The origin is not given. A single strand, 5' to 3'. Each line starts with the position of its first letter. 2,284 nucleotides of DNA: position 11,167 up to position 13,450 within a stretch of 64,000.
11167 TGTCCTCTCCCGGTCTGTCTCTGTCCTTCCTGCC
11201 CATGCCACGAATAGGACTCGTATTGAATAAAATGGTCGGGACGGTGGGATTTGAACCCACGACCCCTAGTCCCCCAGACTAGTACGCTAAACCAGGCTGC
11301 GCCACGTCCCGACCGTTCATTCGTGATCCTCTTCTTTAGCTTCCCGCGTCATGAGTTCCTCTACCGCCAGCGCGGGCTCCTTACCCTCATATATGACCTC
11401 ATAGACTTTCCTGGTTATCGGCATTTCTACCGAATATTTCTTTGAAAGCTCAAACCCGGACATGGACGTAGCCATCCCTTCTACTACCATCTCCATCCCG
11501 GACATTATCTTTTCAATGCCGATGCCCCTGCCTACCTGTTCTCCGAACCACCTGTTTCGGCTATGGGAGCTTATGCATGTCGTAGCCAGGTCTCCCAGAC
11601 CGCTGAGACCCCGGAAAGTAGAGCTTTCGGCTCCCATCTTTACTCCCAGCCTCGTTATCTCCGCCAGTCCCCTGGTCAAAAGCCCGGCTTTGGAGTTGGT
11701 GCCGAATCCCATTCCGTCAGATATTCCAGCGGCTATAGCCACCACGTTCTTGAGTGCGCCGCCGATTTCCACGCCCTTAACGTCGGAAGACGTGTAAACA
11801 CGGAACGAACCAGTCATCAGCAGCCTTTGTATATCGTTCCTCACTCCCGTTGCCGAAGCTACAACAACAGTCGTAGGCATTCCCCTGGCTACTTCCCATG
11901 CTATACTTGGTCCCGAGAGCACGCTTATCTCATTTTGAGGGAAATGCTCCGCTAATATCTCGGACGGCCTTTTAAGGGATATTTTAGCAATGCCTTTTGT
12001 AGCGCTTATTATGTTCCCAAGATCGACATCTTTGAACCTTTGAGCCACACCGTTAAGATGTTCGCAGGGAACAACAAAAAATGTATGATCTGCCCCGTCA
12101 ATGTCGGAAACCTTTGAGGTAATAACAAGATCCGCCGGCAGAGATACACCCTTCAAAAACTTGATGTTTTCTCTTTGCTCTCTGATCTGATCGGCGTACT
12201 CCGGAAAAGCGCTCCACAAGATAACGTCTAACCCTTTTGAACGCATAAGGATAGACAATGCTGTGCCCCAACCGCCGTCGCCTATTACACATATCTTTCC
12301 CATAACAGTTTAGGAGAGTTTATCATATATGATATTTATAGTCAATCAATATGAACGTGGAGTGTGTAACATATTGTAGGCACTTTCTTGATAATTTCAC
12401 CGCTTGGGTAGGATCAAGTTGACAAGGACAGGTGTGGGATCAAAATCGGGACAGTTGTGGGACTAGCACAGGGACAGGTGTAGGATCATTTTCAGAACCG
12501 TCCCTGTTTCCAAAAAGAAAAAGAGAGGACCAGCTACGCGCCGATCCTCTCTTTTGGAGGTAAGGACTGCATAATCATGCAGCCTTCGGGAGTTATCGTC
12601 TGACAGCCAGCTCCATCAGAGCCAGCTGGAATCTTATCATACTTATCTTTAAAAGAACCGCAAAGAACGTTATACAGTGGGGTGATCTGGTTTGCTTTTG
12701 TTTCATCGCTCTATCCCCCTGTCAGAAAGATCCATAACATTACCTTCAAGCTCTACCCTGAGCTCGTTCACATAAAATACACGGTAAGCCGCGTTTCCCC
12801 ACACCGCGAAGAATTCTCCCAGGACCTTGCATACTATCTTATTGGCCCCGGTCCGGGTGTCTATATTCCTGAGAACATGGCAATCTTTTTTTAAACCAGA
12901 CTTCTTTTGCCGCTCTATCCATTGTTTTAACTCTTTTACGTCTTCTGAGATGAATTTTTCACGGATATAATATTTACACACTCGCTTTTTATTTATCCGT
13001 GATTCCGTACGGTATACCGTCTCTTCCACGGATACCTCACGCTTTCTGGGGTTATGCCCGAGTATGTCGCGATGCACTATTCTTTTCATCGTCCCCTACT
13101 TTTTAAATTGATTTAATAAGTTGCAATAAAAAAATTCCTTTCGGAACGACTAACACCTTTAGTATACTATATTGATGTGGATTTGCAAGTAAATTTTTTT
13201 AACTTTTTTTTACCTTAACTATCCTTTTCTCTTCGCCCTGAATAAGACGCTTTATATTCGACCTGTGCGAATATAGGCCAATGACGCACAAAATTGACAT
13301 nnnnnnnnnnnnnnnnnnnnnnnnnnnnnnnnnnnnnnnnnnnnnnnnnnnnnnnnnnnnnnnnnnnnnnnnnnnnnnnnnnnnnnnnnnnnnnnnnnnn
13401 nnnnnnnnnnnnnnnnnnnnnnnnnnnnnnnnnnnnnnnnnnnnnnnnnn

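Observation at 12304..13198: An ~0.9 kb AT-rich insertion between the normally adjacent plsY and gpsA, carrying an orphan ORF, its own terminator and repeat arrays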

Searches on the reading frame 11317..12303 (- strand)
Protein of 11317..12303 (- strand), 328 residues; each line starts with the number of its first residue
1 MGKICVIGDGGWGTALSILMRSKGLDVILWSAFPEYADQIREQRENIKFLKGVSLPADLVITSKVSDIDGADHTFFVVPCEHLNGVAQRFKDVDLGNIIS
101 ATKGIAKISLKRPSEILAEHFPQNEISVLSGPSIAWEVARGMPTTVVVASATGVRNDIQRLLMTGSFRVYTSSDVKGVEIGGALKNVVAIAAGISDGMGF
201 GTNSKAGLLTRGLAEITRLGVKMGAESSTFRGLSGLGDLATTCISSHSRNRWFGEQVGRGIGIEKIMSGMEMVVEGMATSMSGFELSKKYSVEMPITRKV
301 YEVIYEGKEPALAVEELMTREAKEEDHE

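Call 10: search_protein_families(library=ncbifam, proteins=[window:11317-12303:-], max_evalue=0.01)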
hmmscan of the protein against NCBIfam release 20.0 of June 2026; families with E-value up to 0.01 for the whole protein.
window:11317-12303:- (328 aa): 14 families
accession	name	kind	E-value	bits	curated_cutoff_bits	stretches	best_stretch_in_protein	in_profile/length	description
NF000942.0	PRK00094.1-4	subfamily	4.6e-116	387.6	257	1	2-326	3-333/334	NAD(P)H-dependent glycerol-3-phosphate dehydrogenase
NF000941.0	PRK00094.1-3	equivalog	4.7e-109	364.7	423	1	1-327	1-334/336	NAD(P)H-dependent glycerol-3-phosphate dehydrogenase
NF000940.0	PRK00094.1-2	subfamily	4e-97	325.7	202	1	3-325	2-328/330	NAD(P)H-dependent glycerol-3-phosphate dehydrogenase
NF011211.0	PRK14618.1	equivalog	5.1e-91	305.3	489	1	3-325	6-328/328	NAD(P)H-dependent glycerol-3-phosphate dehydrogenase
NF000939.0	PRK00094.1-1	equivalog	9.7e-87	291.2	473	1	3-326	7-336/339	NAD(P)H-dependent glycerol-3-phosphate dehydrogenase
NF000946.0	PRK00094.2-4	equivalog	9.5e-79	264.8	455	1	3-324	6-331/342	NAD(P)H-dependent glycerol-3-phosphate dehydrogenase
NF009098.0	PRK12439.1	equivalog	3.3e-78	263.5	436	1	3-327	9-337/341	NAD(P)H-dependent glycerol-3-phosphate dehydrogenase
NF011212.0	PRK14619.1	equivalog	1.4e-77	261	377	1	3-325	7-307/309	NAD(P)H-dependent glycerol-3-phosphate dehydrogenase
NF011213.0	PRK14620.1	equivalog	7.3e-69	232.4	478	1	3-307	2-314/326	NAD(P)H-dependent glycerol-3-phosphate dehydrogenase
NF000944.0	PRK00094.2-2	equivalog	1.1e-68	231.8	603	1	3-318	22-340/371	NAD(P)H-dependent glycerol-3-phosphate dehydrogenase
NF000943.0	PRK00094.2-1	equivalog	2e-58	198.3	400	1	3-320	2-295/296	NAD(P)H-dependent glycerol-3-phosphate dehydrogenase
TIGR03376.1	glycerol3P_DH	equivalog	2.2e-56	191.4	285.5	1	3-310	1-335/342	glycerol-3-phosphate dehydrogenase (NAD(+))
NF000947.0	PRK00094.2-5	equivalog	1.6e-49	169.1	251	1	3-307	6-317/323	NAD(P)H-dependent glycerol-3-phosphate dehydrogenase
NF000945.0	PRK00094.2-3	equivalog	1.2e-43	150.2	491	1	3-310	2-340/352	NAD(P)H-dependent glycerol-3-phosphate dehydrogenase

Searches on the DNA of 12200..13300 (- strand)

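Call 6: search_rna_families(source=window, start=12200, end=13300, threshold=evalue, max_evalue=10)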
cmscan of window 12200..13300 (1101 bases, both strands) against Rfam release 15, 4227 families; matches with E-value up to 10: 8.
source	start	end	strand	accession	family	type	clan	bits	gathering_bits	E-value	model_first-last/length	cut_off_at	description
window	12511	12562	-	RF04288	mir-9201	Gene; miRNA;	CL00147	19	95.5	0.57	1-81/81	no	mir-9201 microRNA precursor family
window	12332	12393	+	RF00341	snoZ39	Gene; snRNA; snoRNA; CD-box;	-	18.1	39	2.9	1-63/63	no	Small nucleolar RNA Z39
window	13252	13279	-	RF01081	SBWMV1_UPD-PKe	Cis-reg;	-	18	38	2.9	1-26/26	no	Pseudoknot of upstream pseudoknot domain (UPD) of the 3'UTR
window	12499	12569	-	RF03831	mir-627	Gene; miRNA;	-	16.9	86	2.1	1-87/87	no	mir-627 microRNA precursor family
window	12520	12554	-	RF04102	MIR6457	Gene; miRNA;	-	16.1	140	4.2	1-177/177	no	MIR6457 microRNA precursor family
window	12511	12641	-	RF00558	L20_leader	Cis-reg; leader;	-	14.9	58.7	7.6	1-127/127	no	Ribosomal protein L20 leader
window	12940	13034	+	RF01416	NrrF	Gene; antisense;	-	13.8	60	7.2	1-160/160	no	NrrF RNA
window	12548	12603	-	RF01121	sR38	Gene; snRNA; snoRNA; CD-box;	-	11.5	50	8.3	1-59/59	no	Small nucleolar RNA sR38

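Call 42: search_rna_families(sources=[L026, L027, L028, L029], threshold=gathering, show_alignments=3)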
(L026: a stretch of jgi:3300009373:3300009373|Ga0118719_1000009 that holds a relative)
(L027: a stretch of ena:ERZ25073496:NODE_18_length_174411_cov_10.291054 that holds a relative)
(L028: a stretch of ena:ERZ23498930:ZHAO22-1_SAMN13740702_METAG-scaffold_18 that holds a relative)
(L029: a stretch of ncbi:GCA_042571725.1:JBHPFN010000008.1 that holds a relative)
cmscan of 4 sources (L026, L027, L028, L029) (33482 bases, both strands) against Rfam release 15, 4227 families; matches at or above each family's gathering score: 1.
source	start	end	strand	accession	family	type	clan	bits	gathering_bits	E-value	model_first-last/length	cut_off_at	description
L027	3828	3914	+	RF01051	c-di-GMP-I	Cis-reg; riboswitch;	CL00126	42.4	35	3.3e-05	1-87/87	no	c-di-GMP-I riboswitch aptamer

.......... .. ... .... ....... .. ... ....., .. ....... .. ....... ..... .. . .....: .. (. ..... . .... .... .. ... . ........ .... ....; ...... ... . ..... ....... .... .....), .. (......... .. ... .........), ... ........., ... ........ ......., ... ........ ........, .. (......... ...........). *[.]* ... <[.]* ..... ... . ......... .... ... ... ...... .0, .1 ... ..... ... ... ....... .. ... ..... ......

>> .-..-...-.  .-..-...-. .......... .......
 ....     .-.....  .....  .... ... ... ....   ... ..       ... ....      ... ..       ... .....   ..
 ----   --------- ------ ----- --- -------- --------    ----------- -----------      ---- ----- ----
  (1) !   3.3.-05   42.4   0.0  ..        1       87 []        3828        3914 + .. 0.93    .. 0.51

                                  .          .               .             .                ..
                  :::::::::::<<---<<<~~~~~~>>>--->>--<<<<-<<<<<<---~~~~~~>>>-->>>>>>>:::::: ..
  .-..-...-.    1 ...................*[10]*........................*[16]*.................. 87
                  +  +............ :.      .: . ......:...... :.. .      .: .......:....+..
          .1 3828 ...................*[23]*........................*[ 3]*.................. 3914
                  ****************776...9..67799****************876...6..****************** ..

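Call 49: search_rna_families(sources=[L026, L029, L030, L031, L032, L033, L034, L035, L036, L037, L038, L039, L040, L041, L042], threshold=evalue, max_evalue=0.1)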
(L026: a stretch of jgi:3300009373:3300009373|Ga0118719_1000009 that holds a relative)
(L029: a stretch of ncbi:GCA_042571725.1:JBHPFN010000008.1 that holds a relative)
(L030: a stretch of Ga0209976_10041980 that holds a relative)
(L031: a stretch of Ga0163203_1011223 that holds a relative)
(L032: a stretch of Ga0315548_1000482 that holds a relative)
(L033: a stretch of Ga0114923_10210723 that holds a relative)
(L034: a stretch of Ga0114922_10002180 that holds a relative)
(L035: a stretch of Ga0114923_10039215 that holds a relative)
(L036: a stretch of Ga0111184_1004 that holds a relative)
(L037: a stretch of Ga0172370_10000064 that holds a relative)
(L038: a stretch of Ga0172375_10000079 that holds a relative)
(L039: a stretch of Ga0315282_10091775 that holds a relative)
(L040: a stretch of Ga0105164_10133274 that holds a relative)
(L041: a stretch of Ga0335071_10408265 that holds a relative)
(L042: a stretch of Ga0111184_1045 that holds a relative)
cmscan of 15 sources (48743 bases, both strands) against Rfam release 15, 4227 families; matches with E-value up to 0.1: 5.
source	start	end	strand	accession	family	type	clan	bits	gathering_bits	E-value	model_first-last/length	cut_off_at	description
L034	1329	1415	+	RF03167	c-di-GMP-I-GGC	Cis-reg; riboswitch;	CL00126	43.2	59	5.8e-07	1-80/80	no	c-di-GMP-I-GGC riboswitch aptamer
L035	1376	1440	+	RF03167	c-di-GMP-I-GGC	Cis-reg; riboswitch;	CL00126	34.5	59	0.00019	1-80/80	no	c-di-GMP-I-GGC riboswitch aptamer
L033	635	724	+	RF03167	c-di-GMP-I-GGC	Cis-reg; riboswitch;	CL00126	29.3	59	0.006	1-80/80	no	c-di-GMP-I-GGC riboswitch aptamer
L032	1351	1440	+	RF03167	c-di-GMP-I-GGC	Cis-reg; riboswitch;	CL00126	28.9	59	0.0077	1-80/80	no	c-di-GMP-I-GGC riboswitch aptamer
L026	3847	3930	+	RF03167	c-di-GMP-I-GGC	Cis-reg; riboswitch;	CL00126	26.2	59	0.044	1-80/80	no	c-di-GMP-I-GGC riboswitch aptamer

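Call 76: build_rna_model(alignment_id=A5, structure=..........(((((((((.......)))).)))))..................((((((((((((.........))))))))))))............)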
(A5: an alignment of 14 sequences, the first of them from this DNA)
Model R1 built from alignment A5 (14 sequences, 99 columns); structure: as given.
model positions 80; base pairs 21; branch points 1; effective number of sequences 6.18; information 0.708 bits per position. Calibrated on 0.2 Mb of random sequence (short: E-values are rough).
structure used (alignment columns):
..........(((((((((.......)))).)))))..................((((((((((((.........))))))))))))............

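Call 77: search_with_rna_model(model_id=R1, sources=[window, L001, L003, L004, L006, L008, L009, L010, L011, L012, L013, L015, L016, L017, L018, L019, L020, L021, L022, L023, L024, L025, L026, L027, L028, L029, L030, L031, L032, L033, L034, L036, L037, L039, L042, L044], max_evalue=1, make_alignment=true)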
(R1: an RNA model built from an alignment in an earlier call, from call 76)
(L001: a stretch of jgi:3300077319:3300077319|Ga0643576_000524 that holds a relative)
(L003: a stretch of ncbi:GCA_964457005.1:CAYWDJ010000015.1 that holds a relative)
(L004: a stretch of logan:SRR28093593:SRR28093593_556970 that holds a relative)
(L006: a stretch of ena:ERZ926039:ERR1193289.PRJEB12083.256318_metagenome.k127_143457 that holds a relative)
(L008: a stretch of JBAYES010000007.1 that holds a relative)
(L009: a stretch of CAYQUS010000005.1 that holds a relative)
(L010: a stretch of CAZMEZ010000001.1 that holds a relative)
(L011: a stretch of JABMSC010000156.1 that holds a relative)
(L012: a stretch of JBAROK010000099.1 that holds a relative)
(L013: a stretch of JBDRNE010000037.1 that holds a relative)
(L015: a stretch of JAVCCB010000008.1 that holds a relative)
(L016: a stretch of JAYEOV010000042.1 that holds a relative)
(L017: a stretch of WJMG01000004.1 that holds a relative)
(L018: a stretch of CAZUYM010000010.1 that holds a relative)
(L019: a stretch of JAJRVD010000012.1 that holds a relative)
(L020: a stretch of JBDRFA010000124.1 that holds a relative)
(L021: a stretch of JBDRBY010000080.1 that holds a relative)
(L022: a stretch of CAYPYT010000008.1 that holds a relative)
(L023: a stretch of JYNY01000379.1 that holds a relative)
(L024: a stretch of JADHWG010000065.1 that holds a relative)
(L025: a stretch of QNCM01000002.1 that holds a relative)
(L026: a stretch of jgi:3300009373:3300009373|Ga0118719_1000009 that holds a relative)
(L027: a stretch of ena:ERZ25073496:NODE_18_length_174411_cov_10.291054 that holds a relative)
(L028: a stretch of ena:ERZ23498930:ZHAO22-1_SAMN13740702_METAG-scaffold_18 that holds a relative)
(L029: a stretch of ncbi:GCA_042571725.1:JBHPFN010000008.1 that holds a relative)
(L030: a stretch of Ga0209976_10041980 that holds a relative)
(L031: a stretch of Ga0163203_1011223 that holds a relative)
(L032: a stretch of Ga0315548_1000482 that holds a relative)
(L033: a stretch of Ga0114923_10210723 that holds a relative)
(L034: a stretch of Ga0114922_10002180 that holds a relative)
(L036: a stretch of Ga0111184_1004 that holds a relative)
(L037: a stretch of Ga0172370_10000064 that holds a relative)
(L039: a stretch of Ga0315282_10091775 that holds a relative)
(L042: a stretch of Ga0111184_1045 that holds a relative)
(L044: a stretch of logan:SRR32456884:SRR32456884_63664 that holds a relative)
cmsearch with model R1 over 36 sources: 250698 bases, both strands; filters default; matches with E-value up to 1: 32.
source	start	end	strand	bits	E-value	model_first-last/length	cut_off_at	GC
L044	3496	3575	+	84.5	1.6e-22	1-80/80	no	0.5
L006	5491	5572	+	84.3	1.7e-22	1-80/80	no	0.54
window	12515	12594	-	84.2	1.8e-22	1-80/80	no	0.5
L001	5496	5576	+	84.2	1.8e-22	1-80/80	no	0.51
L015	3477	3557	+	81.9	9.3e-22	1-80/80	no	0.54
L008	3488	3568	+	80.8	2e-21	1-80/80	no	0.53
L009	3480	3559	+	79.2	6.1e-21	1-80/80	no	0.57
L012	3502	3581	+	77.9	1.5e-20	1-80/80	no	0.47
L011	3496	3571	+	71.8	9.6e-19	1-80/80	no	0.55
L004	5486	5562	+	66.3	4.3e-17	1-80/80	no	0.56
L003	5501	5578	+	65.4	7.8e-17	1-80/80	no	0.49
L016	3485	3570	+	64.1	1.9e-16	1-80/80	no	0.45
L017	3473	3553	+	61.5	1.1e-15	1-80/80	no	0.56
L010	3501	3582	+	56.6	3.4e-14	1-80/80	no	0.51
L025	3488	3577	+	40.3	2.5e-09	1-80/80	no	0.62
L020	3484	3566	+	26.2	4.2e-05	1-80/80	no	0.43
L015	3521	3553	-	20.6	0.002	40-72/80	no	0.58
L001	5535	5658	-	20.4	0.0022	1-80/80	no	0.53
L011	3536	3562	-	18.6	0.0078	45-71/80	no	0.67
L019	3490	3572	+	17.7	0.014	1-80/80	no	0.51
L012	3545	3577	-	17.5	0.017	40-72/80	no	0.48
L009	3523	3555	-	17.1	0.022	40-72/80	no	0.64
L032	2195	2236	-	15.7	0.057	1-80/80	no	0.38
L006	5536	5568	-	14.7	0.11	40-72/80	no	0.55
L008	3532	3563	-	14.6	0.13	41-72/80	no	0.56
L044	3539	3571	-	14.3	0.15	40-72/80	no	0.58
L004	5529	5551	-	14.2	0.16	47-69/80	no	0.83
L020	3531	3562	-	13.7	0.22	40-72/80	no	0.47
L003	5542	5573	-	12.9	0.39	41-72/80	no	0.53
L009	2674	2744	+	11.7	0.9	1-80/80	no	0.44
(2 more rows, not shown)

Alignment A7: 32 matches aligned to the model, 161 columns, each read 5' to 3' on its own strand. Consensus structure (alignment columns), stored with it:
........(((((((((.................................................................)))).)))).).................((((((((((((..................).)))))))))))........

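Call 78: search_with_rna_model(model_id=R1, sources=[window, L001, L003, L004, L006, L008, L009, L010, L011, L012, L015, L016, L017, L020, L025, L044], max_evalue=0.0001, make_alignment=true)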
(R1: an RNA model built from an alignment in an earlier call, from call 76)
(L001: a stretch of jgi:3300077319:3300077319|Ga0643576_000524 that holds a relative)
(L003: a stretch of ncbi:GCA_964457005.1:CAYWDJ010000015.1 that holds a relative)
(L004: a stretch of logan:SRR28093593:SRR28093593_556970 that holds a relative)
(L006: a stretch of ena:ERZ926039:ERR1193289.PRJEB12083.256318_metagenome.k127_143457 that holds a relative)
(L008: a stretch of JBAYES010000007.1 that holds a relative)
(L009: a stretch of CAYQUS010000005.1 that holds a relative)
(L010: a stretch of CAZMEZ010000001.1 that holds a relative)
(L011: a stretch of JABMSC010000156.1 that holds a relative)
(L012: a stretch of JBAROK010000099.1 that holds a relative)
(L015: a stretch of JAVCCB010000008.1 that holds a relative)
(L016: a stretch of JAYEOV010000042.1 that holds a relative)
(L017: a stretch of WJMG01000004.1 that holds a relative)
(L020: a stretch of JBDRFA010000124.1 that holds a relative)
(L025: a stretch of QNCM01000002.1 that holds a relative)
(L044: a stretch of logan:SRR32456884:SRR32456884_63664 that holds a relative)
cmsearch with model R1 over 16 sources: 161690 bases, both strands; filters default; matches with E-value up to 0.0001: 16.
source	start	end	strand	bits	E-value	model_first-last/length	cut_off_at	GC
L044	3496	3575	+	84.5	1e-22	1-80/80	no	0.5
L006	5491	5572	+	84.3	1.1e-22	1-80/80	no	0.54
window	12515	12594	-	84.2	1.2e-22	1-80/80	no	0.5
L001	5496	5576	+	84.2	1.2e-22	1-80/80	no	0.51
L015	3477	3557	+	81.9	6e-22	1-80/80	no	0.54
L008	3488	3568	+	80.8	1.3e-21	1-80/80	no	0.53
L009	3480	3559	+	79.2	3.9e-21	1-80/80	no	0.57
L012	3502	3581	+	77.9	9.4e-21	1-80/80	no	0.47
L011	3496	3571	+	71.8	6.2e-19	1-80/80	no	0.55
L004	5486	5562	+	66.3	2.8e-17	1-80/80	no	0.56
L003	5501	5578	+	65.4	5.1e-17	1-80/80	no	0.49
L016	3485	3570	+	64.1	1.2e-16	1-80/80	no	0.45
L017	3473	3553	+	61.5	7.3e-16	1-80/80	no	0.56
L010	3501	3582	+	56.6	2.2e-14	1-80/80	no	0.51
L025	3488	3577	+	40.3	1.6e-09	1-80/80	no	0.62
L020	3484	3566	+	26.2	2.7e-05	1-80/80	no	0.43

Alignment A8: 16 matches aligned to the model, 96 columns, each read 5' to 3' on its own strand. Consensus structure (alignment columns), stored with it:
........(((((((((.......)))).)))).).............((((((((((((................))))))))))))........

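Call 101: search_rna_families(source=L036, start=1230, end=2080, threshold=evalue, max_evalue=5)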
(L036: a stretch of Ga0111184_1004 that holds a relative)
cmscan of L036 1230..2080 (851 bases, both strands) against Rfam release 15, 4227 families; matches with E-value up to 5: 5.
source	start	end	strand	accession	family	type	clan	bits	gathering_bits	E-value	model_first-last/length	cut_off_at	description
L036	1972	2080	+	RF02583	Teg23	Gene; sRNA;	-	23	166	0.0039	1-145/433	3'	S. aureus Teg23 small RNA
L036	1303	1438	+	RF01470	rli38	Gene; sRNA;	-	20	49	4.5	1-150/150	no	Listeria sRNA rli38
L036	1858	1990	+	RF03532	SQ2397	Cis-reg;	-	17.6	100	1.8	1-243/243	no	Cis-regulator of HTH transcription factor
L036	1986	2047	-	RF02377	SurA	Gene; sRNA;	-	16.4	100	0.06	1-279/279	no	SurA sRNA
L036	1904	2025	+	RF02637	EF0408_EF0409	Gene; sRNA;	-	13.5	440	0.58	1-412/412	no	Enterococcus sRNA EF0408_EF0409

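Call 102: search_rna_families(source=L037, start=1280, end=2060, threshold=evalue, max_evalue=5)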
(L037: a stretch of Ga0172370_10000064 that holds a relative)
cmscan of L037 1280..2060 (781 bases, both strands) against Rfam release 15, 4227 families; matches with E-value up to 5: 4.
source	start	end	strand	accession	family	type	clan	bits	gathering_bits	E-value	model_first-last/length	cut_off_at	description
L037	1444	1552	+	RF01932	bxd_4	Gene; lncRNA;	-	19.7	40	0.52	1-106/106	no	Bithoraxoid conserved region 4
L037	1835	1953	+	RF02905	sRNA41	Gene; sRNA;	-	18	45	3.6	1-113/113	no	Archaeal Small RNA 41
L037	1314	1539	+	RF02212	ZFAT-AS1_2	Gene; lncRNA;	-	16.5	70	2.4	1-205/205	no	ZFAT antisense RNA 1 conserved region 2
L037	1948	1987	+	RF04336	Plastid-petD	Intron;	-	15.3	65.5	3.5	1-47/47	no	Plastid-petD group II-D5 intron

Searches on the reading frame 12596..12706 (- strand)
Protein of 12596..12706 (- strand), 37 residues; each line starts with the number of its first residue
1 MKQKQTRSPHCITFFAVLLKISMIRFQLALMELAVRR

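Call 86: search_protein_families(library=pfam, alignment_id=A10, max_evalue=1)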
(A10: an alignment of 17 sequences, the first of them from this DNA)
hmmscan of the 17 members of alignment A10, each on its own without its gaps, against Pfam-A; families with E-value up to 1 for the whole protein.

A. member 1, seq(37 aa): 0 families

B. families by the number of members that match (of 17 scanned): 0 families
